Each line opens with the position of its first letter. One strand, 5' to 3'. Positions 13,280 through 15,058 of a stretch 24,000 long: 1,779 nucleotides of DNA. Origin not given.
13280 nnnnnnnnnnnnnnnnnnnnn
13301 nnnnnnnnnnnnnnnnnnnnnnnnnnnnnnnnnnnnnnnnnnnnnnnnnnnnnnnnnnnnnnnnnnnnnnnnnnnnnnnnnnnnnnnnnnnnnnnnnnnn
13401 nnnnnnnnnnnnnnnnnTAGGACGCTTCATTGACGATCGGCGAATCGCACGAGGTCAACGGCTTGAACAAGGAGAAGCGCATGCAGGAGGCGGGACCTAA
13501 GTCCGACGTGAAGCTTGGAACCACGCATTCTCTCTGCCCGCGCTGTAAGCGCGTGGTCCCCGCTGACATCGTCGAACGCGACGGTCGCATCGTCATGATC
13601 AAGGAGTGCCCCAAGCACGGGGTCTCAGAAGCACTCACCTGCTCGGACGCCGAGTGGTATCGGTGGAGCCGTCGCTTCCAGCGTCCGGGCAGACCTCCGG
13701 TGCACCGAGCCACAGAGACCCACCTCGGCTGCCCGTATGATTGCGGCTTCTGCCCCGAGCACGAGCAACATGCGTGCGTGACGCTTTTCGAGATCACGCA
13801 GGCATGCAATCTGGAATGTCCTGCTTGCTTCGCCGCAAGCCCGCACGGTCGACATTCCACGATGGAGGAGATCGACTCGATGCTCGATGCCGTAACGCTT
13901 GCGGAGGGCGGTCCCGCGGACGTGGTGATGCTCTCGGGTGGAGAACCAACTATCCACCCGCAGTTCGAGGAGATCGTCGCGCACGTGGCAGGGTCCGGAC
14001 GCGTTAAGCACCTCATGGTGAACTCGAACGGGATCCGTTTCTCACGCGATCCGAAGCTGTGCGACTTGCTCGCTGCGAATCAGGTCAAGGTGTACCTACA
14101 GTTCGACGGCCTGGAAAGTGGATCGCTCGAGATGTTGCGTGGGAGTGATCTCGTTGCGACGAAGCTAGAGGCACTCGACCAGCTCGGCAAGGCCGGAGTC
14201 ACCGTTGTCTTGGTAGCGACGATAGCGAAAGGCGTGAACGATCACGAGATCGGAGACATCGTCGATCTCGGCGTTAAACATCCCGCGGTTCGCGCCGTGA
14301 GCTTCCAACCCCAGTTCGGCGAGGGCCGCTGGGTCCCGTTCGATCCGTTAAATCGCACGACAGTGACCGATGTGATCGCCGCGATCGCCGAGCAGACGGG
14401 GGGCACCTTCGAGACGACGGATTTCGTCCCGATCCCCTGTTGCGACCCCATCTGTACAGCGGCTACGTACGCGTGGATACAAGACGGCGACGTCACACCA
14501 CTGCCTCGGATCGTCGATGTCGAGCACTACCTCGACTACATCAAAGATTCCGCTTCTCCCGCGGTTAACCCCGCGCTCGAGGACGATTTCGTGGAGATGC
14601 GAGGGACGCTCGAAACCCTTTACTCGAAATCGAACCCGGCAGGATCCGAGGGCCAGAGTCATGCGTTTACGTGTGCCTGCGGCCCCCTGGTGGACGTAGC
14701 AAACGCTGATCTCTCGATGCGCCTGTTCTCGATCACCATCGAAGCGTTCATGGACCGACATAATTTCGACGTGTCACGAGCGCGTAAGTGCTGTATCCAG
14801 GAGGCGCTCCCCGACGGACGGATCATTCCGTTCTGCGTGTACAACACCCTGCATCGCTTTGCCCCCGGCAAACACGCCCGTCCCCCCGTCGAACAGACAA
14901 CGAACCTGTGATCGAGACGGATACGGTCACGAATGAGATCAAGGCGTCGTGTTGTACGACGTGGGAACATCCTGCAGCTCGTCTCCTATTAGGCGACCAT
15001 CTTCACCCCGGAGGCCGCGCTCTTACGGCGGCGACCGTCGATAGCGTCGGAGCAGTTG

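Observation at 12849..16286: Tightly coupled five-gene operon: MerT-like CC protein, 2-TM mini-protein, multi-cluster radical SAM, Cys-pair methyltransferase, CxxC redoxin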

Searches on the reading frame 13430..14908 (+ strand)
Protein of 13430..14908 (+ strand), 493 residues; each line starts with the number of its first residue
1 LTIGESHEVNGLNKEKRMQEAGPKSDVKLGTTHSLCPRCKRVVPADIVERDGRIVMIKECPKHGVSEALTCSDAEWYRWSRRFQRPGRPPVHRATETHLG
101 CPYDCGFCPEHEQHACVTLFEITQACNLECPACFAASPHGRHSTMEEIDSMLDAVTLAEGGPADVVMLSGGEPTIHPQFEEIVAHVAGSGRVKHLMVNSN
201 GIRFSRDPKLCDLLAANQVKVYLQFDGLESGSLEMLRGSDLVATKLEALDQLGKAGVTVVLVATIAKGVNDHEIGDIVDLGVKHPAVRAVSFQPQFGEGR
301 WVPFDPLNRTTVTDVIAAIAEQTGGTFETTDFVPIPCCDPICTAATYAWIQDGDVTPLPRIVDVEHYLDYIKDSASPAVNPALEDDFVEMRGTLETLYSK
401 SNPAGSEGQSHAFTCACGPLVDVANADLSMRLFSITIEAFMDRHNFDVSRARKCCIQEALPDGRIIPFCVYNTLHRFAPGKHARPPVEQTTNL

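Call 6: search_protein_families(library=pfam, max_evalue=0.01, proteins=[window:13481-14908:+])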
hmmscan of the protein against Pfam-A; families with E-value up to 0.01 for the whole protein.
seq(476 aa): 3 families
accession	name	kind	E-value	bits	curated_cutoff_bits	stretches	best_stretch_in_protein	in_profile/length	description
PF04055.27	Radical_SAM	-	9.4e-23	81.6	29.5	1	104-263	2-165/166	Radical SAM superfamily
PF23545.1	Zn_ribbon_HMPTM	-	1.1e-16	60.5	27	1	12-54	2-44/45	HMPTM N-terminal zinc ribbon domain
PF13353.11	Fer4_12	-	0.00037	21.2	22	1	103-209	11-118/137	4Fe-4S single cluster domain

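Call 7: search_protein_families(library=ncbifam, max_evalue=0.01, proteins=[window:13481-14908:+])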
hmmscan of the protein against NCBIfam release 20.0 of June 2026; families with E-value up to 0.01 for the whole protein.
seq(476 aa): 46 families (the best 25 are shown)
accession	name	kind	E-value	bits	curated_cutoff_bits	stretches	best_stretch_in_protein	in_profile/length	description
NF045646.2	rSAM_Se_TrsS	equivalog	9e-99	331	490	1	14-456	2-431/441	radical SAM (seleno)protein TrsS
NF045702.1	rSAM_GDGT_ether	equivalog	4.8e-96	322.3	450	1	15-459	2-475/486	tetraether lipid synthase Tes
NF045703.1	rSAM_Tes_intein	exception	9.9e-55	185.8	1700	3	126-358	624-875/1040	tetraether lipid synthase Tes, intein-containing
TIGR02666.1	moaA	equivalog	1.2e-15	57.3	284.05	1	105-269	16-185/336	GTP 3',8-cyclase MoaA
NF001199.0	PRK00164.2-1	equivalog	2.2e-12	46.8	231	1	104-269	17-180/308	GTP 3',8-cyclase MoaA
NF045574.1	sacti_mat_StsB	exception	8.2e-12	44.7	625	1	101-248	98-241/466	StsB family radical SAM/SPASM domain sactipeptide maturase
TIGR04167.1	rSAM_SeCys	equivalog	1.4e-11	44.2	300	1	103-239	12-147/303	arsenosugar biosynthesis radical SAM (seleno)protein ArsS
TIGR04317.1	W_rSAM_matur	equivalog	4.8e-11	42.4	380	1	103-235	8-136/349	tungsten cofactor oxidoreductase radical SAM maturase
TIGR03962.1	mycofact_rSAM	equivalog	6.9e-11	41.9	265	1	98-269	12-178/339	mycofactocin radical SAM maturase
TIGR04303.1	GeoRSP_rSAM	equivalog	8.4e-11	42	400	1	103-267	9-167/325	GeoRSP system radical SAM/SPASM protein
TIGR04403.1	rSAM_skfB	equivalog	9.4e-11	41.1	300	1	103-269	108-269/402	sporulation killing factor system radical SAM maturase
TIGR04053.2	TIGR04053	equivalog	9.6e-11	41.5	395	1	95-283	4-193/366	TIGR04053 family radical SAM/SPASM domain-containing protein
TIGR02109.1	PQQ_syn_pqqE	equivalog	2.1e-10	40.1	381.35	1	100-270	8-175/358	pyrroloquinoline quinone biosynthesis protein PqqE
TIGR03470.1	HpnH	equivalog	2.3e-10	40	225.05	1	95-279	24-201/318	adenosyl-hopene transferase HpnH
TIGR02668.1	moaA_archaeal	equivalog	3.1e-10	39.5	325.25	1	104-264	15-173/303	GTP 3',8-cyclase MoaA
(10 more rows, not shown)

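Call 19: find_homologous_proteins(query=window:13481-14908:+, max_evalue=1e-20)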
Query seq(476 aa) (476 aa): 3589 proteins with E <= 1e-20 among 8000 candidates; the best 120 are listed.
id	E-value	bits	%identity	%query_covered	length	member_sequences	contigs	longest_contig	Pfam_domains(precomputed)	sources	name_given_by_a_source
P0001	0.0e+0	1119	100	100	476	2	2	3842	PF23545.2,PF04055.28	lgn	-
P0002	6.0e-285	963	86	98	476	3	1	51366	PF23545.2,PF04055.28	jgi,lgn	jgi:uncharacterized radical SAM superfamily Fe-S cluster-containing enzyme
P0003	8.4e-275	930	82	98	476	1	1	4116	PF23545.2,PF04055.28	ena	-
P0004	6.2e-274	927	81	98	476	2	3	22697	PF23545.2,PF04055.28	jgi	jgi:uncharacterized radical SAM superfamily Fe-S cluster-containing enzyme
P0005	1.9e-273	926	83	97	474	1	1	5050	PF23545.2,PF04055.28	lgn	-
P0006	2.9e-263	892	79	99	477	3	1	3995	PF23545.2,PF04055.28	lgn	-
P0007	4.4e-263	891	79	97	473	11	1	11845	PF23545.2,PF04055.28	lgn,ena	-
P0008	1.5e-244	830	75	97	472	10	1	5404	PF23545.2,PF04055.28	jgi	jgi:7,8-dihydro-6-hydroxymethylpterin dimethyltransferase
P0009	1.9e-242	823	73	97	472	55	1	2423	PF23545.2,PF04055.28,PF13353.12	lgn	-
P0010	5.1e-242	822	75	95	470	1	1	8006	PF23545.2,PF04055.28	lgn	-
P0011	6.7e-240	815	74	96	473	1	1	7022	PF23545.2,PF04055.28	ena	-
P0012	1.3e-239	814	73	96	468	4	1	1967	PF23545.2,PF04055.28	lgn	-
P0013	4.2e-238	809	74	96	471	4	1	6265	PF23545.2,PF04055.28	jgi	jgi:uncharacterized radical SAM superfamily Fe-S cluster-containing enzyme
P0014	5.5e-238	809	73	96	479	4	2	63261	PF23545.2,PF04055.28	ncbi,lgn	-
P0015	8.9e-237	805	73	96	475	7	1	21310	PF23545.2,PF04055.28,PF13353.12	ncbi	-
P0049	8.9e-179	613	58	96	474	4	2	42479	PF23545.2,PF04055.28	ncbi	-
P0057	9.3e-178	610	58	96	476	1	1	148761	PF23545.2,PF04055.28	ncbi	-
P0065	2.2e-176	605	58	97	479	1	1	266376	PF23545.2,PF04055.28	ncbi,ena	-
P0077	2.7e-172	592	55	97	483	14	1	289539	PF23545.2,PF04055.28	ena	-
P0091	5.3e-143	495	56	82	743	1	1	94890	PF13847.13,PF13489.13,PF13649.13,PF23545.2,PF04055.28,PF01209.25,PF08241.19,PF08242.19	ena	-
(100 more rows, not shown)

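Call 21: find_related_loci(query=A1, collection=genome_contigs, flank=6000)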
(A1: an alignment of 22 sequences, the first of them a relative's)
Query A1 (476 aa) in genome_contigs; peptide patterns used: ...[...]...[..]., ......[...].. (x = any residue, [..] = any of these).
600 stretches matched a pattern (row limit reached: there are more); 596 encode a relative of the query (tblastn E <= 1e-3); the best 80 are kept; 80 distinct loci.
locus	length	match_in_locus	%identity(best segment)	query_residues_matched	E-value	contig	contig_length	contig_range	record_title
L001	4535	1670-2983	47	15-457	3e-140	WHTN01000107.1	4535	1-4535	MAG: Dehalococcoidia bacterium isolate Dino_bin38 NODE_19902_length_4535_cov_1.79611, whole genome shotgun sequence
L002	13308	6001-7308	47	15-457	4e-132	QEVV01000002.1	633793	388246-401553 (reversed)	MAG: Chloroflexi bacterium isolate SAR202-VII-2 Ga0133547_10000004, whole genome shotgun sequence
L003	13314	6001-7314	45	15-457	3e-131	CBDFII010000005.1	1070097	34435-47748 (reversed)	MAG: Dehalococcoidia bacterium isolate 1e1f5736-07cf-4cce-af67-888d2012246e genome assembly, contig: contig_5, whole gen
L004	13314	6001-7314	44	15-457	4e-129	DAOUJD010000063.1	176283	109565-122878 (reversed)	MAG TPA_asm: Dehalococcoidia bacterium isolate S32_242 k113_4421764, whole genome shotgun sequence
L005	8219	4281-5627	45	2-457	8e-129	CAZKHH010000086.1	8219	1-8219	MAG TPA_asm: uncultured Dehalococcoidales bacterium isolate SRP141376_co2_38 genome assembly, contig: NODE_15723_length_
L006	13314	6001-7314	45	15-457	7e-129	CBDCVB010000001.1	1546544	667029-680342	MAG: Dehalococcoidia bacterium isolate d5c82b8d-a2a1-4fea-8c1d-b29084ec870d genome assembly, contig: contig_1, whole gen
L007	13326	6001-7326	45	12-457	3e-128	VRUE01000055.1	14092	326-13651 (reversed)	MAG: Solirubrobacterales bacterium isolate MohnsGC08_bin146 NODE_62_length_14092_cov_97.503532, whole genome shotgun seq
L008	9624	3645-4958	46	15-457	7e-128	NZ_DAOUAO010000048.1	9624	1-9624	MAG: Tepidiforma sp. isolate H64_671 k137_160669, whole genome shotgun sequence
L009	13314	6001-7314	44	15-457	1e-127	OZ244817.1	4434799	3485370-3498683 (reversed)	MAG: Dehalococcoidia bacterium isolate 600c9aab-54a7-483e-8747-7fd718dfbb6a genome assembly, chromosome: 1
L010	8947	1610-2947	45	8-457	2e-127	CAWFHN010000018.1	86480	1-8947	MAG: uncultured Solirubrobacterales bacterium isolate MFD04944.bin.2.186 genome assembly, contig: contig_74301, whole ge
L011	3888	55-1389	45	4-457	2e-129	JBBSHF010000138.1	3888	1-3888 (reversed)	MAG: Candidatus Limnocylindria bacterium isolate LS2_sbin.60 LS2_sbin.60_K_548182_L_3888_cov_47.3728, whole genome shotg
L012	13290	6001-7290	45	15-449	6e-126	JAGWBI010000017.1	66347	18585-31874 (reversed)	MAG: Dehalococcoidia bacterium isolate 277c_29 scaffold_888, whole genome shotgun sequence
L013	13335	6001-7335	47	15-459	2e-125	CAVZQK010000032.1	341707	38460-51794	MAG: uncultured Chloroflexia bacterium isolate MFD09603.bin.2.180 genome assembly, contig: contig_4588, whole genome sho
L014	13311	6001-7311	44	15-457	4e-125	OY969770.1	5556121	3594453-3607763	MAG: Candidatus Acidoferrales bacterium isolate MFD09222.bin.1.52 genome assembly, chromosome: 1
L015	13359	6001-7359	45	7-459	5e-124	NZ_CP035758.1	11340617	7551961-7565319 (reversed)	Ktedonosporobacter rubrisoli strain SCAWS-G2 chromosome, complete genome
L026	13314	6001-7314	44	15-457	2e-118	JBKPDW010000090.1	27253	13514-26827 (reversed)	MAG: Acidobacteriota bacterium isolate GB_EKS_MAG_00014 GB_EKS_000001013611, whole genome shotgun sequence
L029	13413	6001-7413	43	7-457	4e-117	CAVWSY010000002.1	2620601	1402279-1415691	MAG: uncultured Actinomycetota bacterium isolate MFD05442.bin.1.76 genome assembly, contig: contig_14076, whole genome s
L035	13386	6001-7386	42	7-457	6e-113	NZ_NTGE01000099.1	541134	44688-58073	Streptomyces sp. SA15 spades_002_1_len_New_1:541076_pilon, whole genome shotgun sequence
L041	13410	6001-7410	42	7-457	6e-111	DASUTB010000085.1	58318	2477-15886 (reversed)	MAG TPA_asm: Jiangellaceae bacterium isolate SMAG_U1751 k141_160214, whole genome shotgun sequence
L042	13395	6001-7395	42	12-459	4e-110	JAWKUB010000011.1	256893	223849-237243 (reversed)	MAG: Planctomycetaceae bacterium isolate ABC1.128 ABC1.128.fa-11, whole genome shotgun sequence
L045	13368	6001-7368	42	8-457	9e-110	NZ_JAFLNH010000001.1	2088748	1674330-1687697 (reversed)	Mycobacterium sp. SM1 contig1, whole genome shotgun sequence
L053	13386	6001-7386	41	7-457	4e-108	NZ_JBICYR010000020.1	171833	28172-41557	Streptomyces sp. NPDC048337 NPDC048337_29_G5.ctg-0020, whole genome shotgun sequence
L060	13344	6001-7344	41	6-459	2e-105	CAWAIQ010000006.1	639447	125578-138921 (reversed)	MAG: uncultured Chitinophagaceae bacterium isolate MFD02581.bin.1.67 genome assembly, contig: contig_90824, whole genome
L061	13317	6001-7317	41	14-459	2e-105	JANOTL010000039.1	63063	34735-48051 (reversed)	MAG: Pseudomonadota bacterium isolate VAR_39_metabat_297 VAR_39_k141_4326819, whole genome shotgun sequence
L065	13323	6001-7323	41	15-461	9e-105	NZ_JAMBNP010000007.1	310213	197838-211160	Paenibacillus glycanilyticus strain MERTA38 NODE_7_, whole genome shotgun sequence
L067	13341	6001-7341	39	15-459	2e-104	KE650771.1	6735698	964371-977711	Fischerella sp. PCC 9431 genomic scaffold Fis9431DRAFT_Scaffold1.2, whole genome shotgun sequence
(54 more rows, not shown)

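Call 28: find_encoding_contigs(protein=P0002, flank=8000, max_places=3)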
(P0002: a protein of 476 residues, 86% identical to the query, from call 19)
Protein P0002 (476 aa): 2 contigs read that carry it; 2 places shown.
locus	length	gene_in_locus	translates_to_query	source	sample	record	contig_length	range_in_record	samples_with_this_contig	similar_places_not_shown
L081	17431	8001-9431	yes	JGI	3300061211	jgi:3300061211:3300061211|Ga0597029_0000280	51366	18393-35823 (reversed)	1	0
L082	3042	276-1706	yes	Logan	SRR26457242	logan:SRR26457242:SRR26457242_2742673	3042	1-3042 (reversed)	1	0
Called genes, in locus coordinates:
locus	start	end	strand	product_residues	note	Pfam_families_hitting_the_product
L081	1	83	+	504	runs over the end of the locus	PF00361:Proton_antipo_M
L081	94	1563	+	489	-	PF00361:Proton_antipo_M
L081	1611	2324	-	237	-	PF00483:NTP_transferase, PF12804:NTP_transf_3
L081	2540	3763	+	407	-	PF01551:Peptidase_M23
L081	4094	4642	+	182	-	PF13302:Acetyltransf_3, PF13420:Acetyltransf_4, PF00583:Acetyltransf_1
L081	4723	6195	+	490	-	PF24923:ATP-grasp_IQCH, PF18105:PGM1_C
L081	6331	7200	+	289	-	PF00561:Abhydrolase_1, PF12146:Hydrolase_4 (weak), PF12697:Abhydrolase_6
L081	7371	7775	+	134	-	-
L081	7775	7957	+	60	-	-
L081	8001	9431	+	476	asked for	PF23545:Zn_ribbon_HMPTM, PF04055:Radical_SAM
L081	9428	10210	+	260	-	PF13489:Methyltransf_23, PF01209:Ubie_methyltran (faint), PF07021:MetW (weak), PF13847:Methyltransf_31, PF08241:Methyltransf_11, PF08242:Methyltransf_12, PF13649:Methyltransf_25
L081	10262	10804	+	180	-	PF00723:Glyco_hydro_15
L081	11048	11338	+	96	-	-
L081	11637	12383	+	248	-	PF13185:GAF_2, PF03861:ANTAR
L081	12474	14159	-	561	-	-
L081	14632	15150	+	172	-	PF12844:HTH_19, PF13560:HTH_31 (weak), PF01381:HTH_3, PF01909:NTP_transf_2, PF18765:Polbeta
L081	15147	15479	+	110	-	PF01934:HepT-like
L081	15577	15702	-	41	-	-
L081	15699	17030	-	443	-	-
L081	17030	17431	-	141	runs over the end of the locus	-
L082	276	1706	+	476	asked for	PF23545:Zn_ribbon_HMPTM, PF04055:Radical_SAM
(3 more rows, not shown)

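Call 29: find_encoding_contigs(protein=P0014, flank=8000, max_places=3)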
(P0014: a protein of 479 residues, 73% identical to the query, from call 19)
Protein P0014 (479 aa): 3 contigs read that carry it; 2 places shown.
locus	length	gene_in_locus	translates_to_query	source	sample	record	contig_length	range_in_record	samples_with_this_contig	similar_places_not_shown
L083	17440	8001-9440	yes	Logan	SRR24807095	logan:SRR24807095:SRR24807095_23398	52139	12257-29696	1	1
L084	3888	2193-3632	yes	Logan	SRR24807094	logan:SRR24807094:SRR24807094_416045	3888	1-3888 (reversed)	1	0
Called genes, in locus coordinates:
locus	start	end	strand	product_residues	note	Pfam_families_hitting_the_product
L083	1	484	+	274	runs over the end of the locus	-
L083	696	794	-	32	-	-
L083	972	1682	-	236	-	PF14340:DUF4395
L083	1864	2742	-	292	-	-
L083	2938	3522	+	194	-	PF00837:T4_deiodinase (weak), PF00578:AhpC-TSA, PF08534:Redoxin, PF00085:Thioredoxin (weak), PF13098:Thioredoxin_2, PF13905:Thioredoxin_8 (weak)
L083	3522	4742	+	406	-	PF11376:DUF3179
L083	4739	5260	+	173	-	PF04542:Sigma70_r2, PF08281:Sigma70_r4_2, PF04545:Sigma70_r4 (weak)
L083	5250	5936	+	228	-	-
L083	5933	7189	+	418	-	PF11376:DUF3179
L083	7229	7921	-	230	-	PF13847:Methyltransf_31, PF08241:Methyltransf_11, PF08242:Methyltransf_12, PF13649:Methyltransf_25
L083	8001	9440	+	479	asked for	PF23545:Zn_ribbon_HMPTM, PF04055:Radical_SAM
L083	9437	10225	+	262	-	PF13489:Methyltransf_23 (weak), PF13847:Methyltransf_31, PF08241:Methyltransf_11, PF08242:Methyltransf_12, PF13649:Methyltransf_25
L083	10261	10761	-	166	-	-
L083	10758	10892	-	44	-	-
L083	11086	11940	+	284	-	PF00027:cNMP_binding, PF13545:HTH_Crp_2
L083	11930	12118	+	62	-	-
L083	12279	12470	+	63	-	-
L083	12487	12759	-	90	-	PF04248:NTP_transf_9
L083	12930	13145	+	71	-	-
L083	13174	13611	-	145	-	PF00665:rve (weak)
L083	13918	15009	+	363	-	PF13439:Glyco_transf_4, PF13579:Glyco_trans_4_4, PF00534:Glycos_transf_1, PF13692:Glyco_trans_1_4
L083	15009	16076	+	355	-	PF04101:Glyco_tran_28_C (weak)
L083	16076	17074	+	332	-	-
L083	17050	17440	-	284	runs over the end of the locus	-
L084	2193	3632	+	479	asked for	PF23545:Zn_ribbon_HMPTM, PF04055:Radical_SAM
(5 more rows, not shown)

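Call 30: find_encoding_contigs(protein=P0065, flank=8000, max_places=2)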
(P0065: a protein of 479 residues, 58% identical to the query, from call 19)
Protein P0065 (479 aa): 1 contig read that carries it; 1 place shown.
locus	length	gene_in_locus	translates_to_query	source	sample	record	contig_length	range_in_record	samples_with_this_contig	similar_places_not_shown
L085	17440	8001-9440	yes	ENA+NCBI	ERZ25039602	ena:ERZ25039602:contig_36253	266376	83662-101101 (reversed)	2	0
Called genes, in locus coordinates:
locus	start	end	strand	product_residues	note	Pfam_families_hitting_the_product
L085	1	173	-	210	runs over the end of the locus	PF09837:DUF2064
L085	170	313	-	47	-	-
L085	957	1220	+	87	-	-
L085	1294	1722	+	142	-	-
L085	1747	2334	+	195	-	-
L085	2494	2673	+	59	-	PF00072:Response_reg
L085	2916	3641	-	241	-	-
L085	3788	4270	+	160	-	PF02518:HATPase_c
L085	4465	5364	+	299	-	PF01370:Epimerase (weak), PF07993:NAD_binding_4 (weak), PF01370:Epimerase, PF16363:GDP_Man_Dehyd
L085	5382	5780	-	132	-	PF12680:SnoaL_2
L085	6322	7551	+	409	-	PF06965:Na_H_antiport_1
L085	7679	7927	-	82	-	-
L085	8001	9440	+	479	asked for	PF23545:Zn_ribbon_HMPTM, PF04055:Radical_SAM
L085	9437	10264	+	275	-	PF01209:Ubie_methyltran (faint), PF01135:PCMT (faint), PF13489:Methyltransf_23, PF13847:Methyltransf_31, PF08241:Methyltransf_11, PF08242:Methyltransf_12, PF13649:Methyltransf_25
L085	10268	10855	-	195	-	PF10604:Polyketide_cyc2 (weak)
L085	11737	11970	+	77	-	PF12728:HTH_17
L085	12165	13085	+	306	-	PF08751:TrwC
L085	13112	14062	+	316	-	PF13604:AAA_30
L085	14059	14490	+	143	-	PF13538:UvrD_C_2 (weak)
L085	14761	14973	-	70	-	-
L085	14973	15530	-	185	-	-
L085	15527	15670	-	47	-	-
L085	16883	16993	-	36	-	-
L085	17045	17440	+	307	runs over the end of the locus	PF01554:MatE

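Call 31: find_encoding_contigs(protein=P0091, flank=8000, max_places=2)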
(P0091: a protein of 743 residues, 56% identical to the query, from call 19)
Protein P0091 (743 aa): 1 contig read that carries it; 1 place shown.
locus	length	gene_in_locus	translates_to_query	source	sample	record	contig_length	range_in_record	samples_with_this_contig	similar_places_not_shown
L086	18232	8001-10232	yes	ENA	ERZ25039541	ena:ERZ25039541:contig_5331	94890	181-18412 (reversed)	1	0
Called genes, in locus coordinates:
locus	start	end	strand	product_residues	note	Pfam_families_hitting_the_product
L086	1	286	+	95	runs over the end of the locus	PF12840:HTH_20, PF01022:HTH_5 (faint)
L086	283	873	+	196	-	PF00903:Glyoxalase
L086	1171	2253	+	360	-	-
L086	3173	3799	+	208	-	PF05977:MFS_3, PF07690:MFS_1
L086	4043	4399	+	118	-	PF07690:MFS_1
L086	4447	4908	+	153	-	PF01047:MarR, PF12802:MarR_2 (weak)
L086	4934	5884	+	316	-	PF04199:Cyclase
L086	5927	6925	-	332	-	PF19459:DUF5996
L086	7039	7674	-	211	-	PF10517:DM13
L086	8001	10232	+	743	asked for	PF23545:Zn_ribbon_HMPTM, PF04055:Radical_SAM, PF01209:Ubie_methyltran (weak), PF13489:Methyltransf_23, PF08241:Methyltransf_11, PF08242:Methyltransf_12, PF13649:Methyltransf_25, PF13847:Methyltransf_31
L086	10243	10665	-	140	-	-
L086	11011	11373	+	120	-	PF01022:HTH_5, PF01047:MarR (weak), PF12840:HTH_20, PF13412:HTH_24 (weak)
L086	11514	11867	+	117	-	PF08327:AHSA1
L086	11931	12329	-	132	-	PF00903:Glyoxalase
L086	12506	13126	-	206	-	-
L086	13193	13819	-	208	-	PF00561:Abhydrolase_1, PF12146:Hydrolase_4, PF12697:Abhydrolase_6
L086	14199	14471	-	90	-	PF02452:PemK_toxin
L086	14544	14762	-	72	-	-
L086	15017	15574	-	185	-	-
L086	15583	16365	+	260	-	PF07859:Abhydrolase_3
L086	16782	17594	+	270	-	-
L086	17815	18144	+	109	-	-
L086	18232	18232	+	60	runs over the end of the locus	?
